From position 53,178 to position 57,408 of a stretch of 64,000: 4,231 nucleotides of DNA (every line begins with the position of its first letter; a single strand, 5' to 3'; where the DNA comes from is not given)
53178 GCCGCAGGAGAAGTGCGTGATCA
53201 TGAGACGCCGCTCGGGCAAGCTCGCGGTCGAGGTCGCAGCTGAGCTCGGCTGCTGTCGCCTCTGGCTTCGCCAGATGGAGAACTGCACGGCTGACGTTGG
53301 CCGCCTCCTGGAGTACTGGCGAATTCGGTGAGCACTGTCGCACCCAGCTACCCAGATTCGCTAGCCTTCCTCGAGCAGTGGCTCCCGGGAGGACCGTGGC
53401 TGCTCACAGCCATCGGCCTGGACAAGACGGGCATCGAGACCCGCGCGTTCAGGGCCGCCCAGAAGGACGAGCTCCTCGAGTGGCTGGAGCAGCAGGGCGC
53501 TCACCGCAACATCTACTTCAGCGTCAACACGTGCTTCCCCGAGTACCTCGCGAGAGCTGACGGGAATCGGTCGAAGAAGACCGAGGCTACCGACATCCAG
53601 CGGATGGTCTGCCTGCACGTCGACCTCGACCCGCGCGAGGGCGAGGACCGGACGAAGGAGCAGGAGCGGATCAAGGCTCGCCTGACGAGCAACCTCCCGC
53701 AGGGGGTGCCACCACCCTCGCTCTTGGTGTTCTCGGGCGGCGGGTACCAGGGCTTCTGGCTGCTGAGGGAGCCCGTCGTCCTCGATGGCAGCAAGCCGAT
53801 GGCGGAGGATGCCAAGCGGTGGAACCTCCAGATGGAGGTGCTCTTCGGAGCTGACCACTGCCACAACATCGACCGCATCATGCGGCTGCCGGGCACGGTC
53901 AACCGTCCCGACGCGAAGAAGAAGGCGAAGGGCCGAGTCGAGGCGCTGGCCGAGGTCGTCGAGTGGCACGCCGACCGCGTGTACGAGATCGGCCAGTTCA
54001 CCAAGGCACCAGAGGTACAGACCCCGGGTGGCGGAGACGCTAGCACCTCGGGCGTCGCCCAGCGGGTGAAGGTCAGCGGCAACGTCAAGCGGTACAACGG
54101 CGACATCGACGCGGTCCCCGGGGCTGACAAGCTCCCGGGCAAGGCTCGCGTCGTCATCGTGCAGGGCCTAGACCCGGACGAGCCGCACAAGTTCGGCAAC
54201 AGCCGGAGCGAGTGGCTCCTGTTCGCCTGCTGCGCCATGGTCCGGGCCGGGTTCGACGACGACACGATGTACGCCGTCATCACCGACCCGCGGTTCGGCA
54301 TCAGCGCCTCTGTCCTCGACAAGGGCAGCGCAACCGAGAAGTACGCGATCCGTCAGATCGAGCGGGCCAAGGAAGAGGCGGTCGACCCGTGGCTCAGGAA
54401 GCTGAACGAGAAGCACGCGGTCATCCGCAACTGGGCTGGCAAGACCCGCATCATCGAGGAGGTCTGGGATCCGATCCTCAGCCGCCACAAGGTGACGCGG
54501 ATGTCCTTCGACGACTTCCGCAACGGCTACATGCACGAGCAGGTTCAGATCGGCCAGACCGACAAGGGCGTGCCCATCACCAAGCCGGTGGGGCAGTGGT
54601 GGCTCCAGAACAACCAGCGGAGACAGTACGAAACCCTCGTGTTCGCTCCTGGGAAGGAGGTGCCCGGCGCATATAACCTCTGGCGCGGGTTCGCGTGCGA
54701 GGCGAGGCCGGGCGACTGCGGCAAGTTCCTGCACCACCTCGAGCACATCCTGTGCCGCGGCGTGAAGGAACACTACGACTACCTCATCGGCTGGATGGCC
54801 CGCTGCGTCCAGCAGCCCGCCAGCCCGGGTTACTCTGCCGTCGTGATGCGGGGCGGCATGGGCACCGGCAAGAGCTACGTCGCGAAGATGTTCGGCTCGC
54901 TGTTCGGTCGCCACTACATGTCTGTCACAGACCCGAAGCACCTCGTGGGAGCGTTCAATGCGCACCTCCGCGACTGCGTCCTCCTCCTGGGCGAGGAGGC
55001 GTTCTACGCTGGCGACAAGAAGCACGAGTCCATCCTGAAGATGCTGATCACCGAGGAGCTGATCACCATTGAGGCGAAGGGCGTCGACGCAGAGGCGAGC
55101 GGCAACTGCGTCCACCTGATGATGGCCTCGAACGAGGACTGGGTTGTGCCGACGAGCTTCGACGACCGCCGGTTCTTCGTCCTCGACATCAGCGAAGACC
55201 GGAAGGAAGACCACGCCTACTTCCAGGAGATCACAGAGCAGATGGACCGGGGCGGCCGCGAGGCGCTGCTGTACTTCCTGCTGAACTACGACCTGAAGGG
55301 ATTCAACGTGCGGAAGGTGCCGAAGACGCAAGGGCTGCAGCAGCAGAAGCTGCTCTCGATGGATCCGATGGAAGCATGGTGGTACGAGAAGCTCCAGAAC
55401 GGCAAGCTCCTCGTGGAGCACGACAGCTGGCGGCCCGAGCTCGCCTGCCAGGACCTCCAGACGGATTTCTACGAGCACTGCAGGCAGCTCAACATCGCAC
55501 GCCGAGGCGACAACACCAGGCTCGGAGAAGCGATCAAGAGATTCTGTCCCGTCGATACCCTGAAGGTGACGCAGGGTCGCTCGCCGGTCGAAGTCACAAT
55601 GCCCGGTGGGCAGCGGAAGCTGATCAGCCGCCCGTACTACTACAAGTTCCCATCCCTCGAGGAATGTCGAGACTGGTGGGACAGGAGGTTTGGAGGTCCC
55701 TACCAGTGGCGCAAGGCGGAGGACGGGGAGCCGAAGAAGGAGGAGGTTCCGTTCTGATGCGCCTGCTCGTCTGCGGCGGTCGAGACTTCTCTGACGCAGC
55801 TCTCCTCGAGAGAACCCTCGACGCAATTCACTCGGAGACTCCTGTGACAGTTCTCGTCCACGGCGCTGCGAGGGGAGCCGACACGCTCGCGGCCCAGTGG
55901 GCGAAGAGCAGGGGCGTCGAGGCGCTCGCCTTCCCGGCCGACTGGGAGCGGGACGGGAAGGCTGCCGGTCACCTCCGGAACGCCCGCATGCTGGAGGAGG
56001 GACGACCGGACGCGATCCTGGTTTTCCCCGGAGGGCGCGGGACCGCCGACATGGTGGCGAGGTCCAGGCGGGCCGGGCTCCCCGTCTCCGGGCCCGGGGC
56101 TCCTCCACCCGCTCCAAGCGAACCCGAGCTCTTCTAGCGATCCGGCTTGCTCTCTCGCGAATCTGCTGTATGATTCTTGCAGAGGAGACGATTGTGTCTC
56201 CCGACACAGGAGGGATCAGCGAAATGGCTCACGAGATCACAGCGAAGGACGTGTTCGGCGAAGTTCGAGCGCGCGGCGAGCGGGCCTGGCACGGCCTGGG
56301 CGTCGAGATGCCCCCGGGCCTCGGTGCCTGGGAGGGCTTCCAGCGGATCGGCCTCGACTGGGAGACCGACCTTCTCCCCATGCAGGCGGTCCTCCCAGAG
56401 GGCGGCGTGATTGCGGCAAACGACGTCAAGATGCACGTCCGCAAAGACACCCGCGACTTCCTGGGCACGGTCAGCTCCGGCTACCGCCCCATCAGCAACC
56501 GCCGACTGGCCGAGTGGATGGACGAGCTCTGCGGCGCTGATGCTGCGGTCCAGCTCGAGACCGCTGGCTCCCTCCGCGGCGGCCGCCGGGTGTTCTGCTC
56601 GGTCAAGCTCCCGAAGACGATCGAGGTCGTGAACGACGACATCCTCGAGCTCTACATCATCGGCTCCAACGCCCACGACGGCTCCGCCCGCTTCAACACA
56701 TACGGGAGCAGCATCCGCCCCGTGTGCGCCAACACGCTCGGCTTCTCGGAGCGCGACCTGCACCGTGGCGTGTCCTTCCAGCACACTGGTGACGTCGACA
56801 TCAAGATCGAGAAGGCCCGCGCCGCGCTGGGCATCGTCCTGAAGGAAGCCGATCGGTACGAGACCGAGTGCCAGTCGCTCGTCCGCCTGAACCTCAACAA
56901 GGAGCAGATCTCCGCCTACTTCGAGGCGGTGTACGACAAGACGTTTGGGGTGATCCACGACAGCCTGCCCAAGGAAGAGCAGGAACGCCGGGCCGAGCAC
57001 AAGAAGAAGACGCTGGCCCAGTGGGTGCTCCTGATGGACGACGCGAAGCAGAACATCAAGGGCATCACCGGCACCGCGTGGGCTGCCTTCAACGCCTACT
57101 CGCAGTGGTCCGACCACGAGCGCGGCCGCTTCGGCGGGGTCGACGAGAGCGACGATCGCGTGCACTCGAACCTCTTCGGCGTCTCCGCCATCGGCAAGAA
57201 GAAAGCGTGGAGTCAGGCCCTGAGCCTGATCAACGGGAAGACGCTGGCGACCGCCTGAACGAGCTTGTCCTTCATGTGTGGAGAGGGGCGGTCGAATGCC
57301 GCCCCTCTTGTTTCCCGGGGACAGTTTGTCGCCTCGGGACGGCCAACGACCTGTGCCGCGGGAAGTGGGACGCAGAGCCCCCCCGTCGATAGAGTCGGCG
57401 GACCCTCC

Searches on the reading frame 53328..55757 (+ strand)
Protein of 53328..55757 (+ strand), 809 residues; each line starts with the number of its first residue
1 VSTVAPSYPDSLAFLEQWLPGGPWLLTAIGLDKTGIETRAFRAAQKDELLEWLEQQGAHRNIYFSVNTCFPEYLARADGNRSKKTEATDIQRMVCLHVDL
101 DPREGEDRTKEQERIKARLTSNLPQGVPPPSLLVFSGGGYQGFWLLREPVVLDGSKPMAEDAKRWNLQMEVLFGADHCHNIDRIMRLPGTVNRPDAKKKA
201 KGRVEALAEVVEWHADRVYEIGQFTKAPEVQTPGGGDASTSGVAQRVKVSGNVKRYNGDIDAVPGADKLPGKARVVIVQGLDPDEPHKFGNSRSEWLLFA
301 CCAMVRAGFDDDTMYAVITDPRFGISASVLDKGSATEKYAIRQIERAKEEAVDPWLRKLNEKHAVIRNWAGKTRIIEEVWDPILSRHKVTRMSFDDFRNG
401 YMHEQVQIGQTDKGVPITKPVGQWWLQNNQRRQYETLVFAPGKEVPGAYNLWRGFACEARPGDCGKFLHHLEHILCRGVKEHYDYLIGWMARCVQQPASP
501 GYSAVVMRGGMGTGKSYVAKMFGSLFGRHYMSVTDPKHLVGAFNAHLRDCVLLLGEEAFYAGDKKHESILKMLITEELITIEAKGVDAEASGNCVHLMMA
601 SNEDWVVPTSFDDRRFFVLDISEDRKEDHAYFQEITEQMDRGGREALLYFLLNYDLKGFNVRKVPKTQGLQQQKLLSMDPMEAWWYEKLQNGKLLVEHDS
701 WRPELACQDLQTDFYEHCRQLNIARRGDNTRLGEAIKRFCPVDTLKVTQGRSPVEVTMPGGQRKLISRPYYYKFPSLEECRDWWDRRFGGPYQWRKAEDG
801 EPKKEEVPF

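Call 6: search_protein_families(library=pfam, proteins=[window:53328-55757:+], max_evalue=0.01)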
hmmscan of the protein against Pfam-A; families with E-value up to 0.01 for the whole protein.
window:53328-55757:+ (809 aa): 1 family
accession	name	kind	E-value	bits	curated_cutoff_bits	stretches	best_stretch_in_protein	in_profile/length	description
PF19263.5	DUF5906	-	3.8e-21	76.3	27.6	1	508-615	2-114/114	Family of unknown function (DUF5906)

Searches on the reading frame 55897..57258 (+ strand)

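Call 6: search_protein_families(library=pfam, proteins=[window:55897-57258:+], max_evalue=0.01)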
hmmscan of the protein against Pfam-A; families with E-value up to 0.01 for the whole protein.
window:55897-57258:+ (453 aa): 1 family
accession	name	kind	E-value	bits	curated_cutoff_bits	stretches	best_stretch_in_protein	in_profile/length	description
PF06067.16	DUF932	-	7.9e-46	157.1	23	1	189-410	2-211/227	Domain of unknown function (DUF932)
